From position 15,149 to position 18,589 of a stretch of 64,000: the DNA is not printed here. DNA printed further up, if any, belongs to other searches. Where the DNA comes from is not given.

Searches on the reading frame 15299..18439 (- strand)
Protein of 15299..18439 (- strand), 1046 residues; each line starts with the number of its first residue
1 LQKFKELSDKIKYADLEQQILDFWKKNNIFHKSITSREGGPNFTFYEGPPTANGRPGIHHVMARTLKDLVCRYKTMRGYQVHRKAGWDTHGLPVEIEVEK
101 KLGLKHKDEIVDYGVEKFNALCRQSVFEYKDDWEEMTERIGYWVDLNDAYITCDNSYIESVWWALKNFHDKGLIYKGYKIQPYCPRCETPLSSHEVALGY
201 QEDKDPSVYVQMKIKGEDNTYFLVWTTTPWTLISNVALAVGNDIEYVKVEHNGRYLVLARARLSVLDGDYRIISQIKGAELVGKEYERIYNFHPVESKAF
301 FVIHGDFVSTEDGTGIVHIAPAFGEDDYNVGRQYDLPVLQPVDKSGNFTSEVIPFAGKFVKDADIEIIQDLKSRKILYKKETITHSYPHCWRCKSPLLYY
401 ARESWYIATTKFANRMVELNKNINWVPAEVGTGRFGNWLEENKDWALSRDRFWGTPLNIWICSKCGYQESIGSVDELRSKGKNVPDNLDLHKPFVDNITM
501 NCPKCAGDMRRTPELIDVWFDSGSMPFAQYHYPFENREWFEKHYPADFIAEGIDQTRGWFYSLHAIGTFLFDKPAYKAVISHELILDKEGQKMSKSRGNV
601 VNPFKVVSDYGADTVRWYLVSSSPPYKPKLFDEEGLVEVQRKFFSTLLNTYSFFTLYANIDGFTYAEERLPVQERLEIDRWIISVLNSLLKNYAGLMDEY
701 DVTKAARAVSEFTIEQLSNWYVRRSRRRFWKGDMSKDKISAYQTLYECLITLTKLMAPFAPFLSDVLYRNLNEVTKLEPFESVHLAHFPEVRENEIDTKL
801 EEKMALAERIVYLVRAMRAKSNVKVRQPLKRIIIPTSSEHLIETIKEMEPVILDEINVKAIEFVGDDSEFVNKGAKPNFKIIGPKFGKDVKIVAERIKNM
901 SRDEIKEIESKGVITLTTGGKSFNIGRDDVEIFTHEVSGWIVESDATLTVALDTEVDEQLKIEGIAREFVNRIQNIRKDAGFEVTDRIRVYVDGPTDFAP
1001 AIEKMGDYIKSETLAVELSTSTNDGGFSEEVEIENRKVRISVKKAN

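Call 9: search_protein_families(library=pfam, proteins=[window:15299-18439:-], max_evalue=0.001)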
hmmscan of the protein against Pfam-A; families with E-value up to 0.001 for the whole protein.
window:15299-18439:- (1046 aa): 6 families
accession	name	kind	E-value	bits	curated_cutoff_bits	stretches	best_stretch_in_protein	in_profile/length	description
PF00133.28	tRNA-synt_1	-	5.4e-128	427.7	22.7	1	19-623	1-406/414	tRNA synthetases class I (I, L, M and V)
PF19302.4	DUF5915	-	9.1e-59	198.7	27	1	851-1044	3-194/195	Domain of unknown function (DUF5915)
PF08264.19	Anticodon_1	-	7e-36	123.8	25.1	1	679-832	1-147/148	Anticodon-binding domain of tRNA ligase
PF09334.17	tRNA-synt_1g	-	8.4e-19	68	20.1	2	518-638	247-373/391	tRNA synthetases class I (M)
PF13603.12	tRNA-synt_1_2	-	8.3e-05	22.6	25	1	209-345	11-143/185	Leucyl-tRNA synthetase, editing domain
PF01921.24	tRNA-synt_1f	-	9.1e-05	22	27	1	580-635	270-324/360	tRNA synthetases class I (K)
